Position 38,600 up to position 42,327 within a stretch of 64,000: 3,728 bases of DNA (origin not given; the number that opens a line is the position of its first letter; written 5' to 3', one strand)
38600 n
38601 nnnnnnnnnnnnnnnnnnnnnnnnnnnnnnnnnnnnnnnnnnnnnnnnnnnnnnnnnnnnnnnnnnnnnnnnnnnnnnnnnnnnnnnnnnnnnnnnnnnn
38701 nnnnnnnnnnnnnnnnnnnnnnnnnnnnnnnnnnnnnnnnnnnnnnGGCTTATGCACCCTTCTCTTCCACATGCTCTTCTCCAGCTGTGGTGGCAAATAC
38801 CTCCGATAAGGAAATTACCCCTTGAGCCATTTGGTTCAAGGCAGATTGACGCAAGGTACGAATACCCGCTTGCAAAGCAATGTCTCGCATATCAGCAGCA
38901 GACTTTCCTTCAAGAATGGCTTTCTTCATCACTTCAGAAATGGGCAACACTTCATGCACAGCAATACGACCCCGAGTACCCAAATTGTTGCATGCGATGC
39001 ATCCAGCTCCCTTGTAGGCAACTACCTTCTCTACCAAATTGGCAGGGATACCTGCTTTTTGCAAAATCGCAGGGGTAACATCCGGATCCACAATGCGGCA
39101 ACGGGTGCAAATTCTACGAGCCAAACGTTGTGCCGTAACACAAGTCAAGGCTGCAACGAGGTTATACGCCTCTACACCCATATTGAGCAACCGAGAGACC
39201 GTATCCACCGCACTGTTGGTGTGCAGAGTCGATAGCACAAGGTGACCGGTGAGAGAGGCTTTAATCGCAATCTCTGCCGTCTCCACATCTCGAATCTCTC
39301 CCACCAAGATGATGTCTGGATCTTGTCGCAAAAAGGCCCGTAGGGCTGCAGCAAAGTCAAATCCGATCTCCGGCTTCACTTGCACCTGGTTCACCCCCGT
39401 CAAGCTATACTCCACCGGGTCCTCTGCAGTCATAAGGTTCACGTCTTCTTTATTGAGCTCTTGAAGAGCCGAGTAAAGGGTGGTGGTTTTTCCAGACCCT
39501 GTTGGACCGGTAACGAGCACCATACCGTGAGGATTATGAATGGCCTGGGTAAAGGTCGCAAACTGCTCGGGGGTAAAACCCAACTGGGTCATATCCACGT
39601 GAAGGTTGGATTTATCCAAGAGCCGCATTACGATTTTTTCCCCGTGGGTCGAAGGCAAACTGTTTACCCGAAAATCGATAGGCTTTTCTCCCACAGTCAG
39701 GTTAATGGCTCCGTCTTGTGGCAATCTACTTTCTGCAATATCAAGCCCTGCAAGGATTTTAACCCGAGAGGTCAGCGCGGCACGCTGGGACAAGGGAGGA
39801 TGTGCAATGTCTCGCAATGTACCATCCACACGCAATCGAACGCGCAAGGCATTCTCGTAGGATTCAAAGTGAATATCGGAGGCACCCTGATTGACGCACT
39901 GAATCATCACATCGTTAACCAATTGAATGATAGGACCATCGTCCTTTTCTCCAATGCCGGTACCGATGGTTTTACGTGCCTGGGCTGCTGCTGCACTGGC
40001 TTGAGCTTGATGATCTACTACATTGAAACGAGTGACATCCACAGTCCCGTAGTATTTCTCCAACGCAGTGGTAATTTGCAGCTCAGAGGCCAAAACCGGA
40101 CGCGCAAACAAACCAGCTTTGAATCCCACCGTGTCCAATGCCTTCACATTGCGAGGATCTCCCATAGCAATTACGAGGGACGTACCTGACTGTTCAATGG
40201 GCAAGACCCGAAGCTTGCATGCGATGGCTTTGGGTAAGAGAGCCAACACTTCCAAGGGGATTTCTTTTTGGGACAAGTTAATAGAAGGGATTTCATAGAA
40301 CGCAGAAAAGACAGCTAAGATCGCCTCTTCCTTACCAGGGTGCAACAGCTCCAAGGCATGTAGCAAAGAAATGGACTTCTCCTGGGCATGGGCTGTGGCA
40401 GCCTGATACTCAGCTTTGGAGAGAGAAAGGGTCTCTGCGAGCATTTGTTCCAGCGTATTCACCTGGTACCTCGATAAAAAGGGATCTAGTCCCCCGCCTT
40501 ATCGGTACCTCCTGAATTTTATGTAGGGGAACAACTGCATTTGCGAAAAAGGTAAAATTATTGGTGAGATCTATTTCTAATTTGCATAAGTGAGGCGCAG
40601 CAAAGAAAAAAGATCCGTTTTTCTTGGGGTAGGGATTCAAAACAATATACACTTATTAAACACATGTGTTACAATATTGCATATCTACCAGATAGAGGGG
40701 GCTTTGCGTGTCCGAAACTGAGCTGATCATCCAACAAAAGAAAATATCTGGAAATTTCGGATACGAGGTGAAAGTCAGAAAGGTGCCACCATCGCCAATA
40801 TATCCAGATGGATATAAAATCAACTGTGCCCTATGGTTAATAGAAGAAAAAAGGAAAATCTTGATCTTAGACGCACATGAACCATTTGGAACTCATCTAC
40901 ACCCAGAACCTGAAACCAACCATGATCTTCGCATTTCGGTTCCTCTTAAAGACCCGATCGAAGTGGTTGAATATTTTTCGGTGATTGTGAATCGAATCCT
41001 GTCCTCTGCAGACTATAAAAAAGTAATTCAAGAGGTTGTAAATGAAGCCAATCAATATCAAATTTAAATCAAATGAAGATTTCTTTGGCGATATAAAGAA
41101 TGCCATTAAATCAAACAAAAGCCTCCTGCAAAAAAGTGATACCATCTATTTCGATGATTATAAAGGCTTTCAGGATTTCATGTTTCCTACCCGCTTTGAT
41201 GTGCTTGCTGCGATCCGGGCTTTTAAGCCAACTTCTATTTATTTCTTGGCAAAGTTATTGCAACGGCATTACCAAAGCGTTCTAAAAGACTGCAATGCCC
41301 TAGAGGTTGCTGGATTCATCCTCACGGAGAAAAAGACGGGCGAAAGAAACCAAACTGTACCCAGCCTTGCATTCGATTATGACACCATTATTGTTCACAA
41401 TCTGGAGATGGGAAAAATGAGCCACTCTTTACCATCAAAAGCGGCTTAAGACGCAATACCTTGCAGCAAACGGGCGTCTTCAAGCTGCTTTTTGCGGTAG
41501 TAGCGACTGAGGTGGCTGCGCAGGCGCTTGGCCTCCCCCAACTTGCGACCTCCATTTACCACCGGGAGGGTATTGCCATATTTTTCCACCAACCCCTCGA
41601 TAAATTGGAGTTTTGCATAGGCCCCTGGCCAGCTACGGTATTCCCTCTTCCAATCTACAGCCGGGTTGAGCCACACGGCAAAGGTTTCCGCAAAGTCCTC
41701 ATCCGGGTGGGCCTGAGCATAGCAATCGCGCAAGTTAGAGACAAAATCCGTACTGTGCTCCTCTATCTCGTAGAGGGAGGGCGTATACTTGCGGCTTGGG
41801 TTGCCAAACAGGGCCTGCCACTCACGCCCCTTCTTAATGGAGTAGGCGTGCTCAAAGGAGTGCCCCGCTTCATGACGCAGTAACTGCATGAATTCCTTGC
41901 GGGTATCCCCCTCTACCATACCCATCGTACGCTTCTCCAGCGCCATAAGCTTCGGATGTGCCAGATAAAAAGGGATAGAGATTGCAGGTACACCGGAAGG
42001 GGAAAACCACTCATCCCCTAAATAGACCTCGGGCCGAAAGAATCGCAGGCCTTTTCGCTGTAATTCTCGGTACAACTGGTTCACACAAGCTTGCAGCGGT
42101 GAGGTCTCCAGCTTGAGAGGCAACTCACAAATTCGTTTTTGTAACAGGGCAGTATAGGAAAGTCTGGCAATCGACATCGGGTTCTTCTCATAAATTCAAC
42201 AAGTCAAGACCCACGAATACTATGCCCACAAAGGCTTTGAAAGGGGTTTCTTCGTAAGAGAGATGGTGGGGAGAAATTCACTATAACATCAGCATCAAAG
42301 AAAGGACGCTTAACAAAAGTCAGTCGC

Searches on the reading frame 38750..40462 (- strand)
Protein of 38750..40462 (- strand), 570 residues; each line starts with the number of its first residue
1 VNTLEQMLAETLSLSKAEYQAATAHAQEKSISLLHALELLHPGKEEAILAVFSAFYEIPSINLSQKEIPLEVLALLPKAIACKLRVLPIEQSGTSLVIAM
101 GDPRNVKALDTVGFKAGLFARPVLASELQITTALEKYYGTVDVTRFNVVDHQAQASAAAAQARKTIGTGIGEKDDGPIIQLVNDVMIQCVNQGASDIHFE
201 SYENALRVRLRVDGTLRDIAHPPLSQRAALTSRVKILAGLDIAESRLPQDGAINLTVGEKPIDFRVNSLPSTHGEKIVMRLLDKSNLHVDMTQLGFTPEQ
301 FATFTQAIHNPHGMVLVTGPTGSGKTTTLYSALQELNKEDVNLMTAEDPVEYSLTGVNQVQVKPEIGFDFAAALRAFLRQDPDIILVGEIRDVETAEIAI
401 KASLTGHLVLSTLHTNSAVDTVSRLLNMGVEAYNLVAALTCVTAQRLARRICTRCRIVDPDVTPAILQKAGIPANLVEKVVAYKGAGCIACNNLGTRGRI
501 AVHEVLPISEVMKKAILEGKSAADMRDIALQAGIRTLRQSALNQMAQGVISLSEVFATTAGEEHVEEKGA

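Call 84: search_protein_families(library=pfam, proteins=[window:38750-40462:-], max_evalue=0.00001)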
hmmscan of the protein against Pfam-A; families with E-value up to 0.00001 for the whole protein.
window:38750-40462:- (570 aa): 2 families
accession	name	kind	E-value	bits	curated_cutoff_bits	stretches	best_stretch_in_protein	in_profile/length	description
PF00437.27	T2SSE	-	6e-139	463.2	24.9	1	172-556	2-369/370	Type II/IV secretion system protein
PF05157.20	MshEN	-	4.8e-19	68.6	23.1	1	56-140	1-86/90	MshEN domain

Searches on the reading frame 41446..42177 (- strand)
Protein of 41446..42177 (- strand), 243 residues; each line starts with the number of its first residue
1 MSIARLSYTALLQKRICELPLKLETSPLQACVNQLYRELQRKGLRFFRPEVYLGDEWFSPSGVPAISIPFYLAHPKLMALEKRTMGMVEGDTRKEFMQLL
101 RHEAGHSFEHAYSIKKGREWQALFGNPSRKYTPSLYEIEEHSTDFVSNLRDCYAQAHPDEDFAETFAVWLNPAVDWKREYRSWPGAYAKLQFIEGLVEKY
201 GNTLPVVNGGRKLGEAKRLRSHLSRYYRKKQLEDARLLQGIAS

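Call 72: search_protein_families(library=pfam, proteins=[window:41446-42177:-], max_evalue=0.00001)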
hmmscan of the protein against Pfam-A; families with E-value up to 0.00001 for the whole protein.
window:41446-42177:- (243 aa): 1 family
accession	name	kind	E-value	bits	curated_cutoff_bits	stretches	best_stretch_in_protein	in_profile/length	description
PF15887.11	Peptidase_Mx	-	3.8e-10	40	27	1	99-171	89-165/236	Putative zinc-binding metallo-peptidase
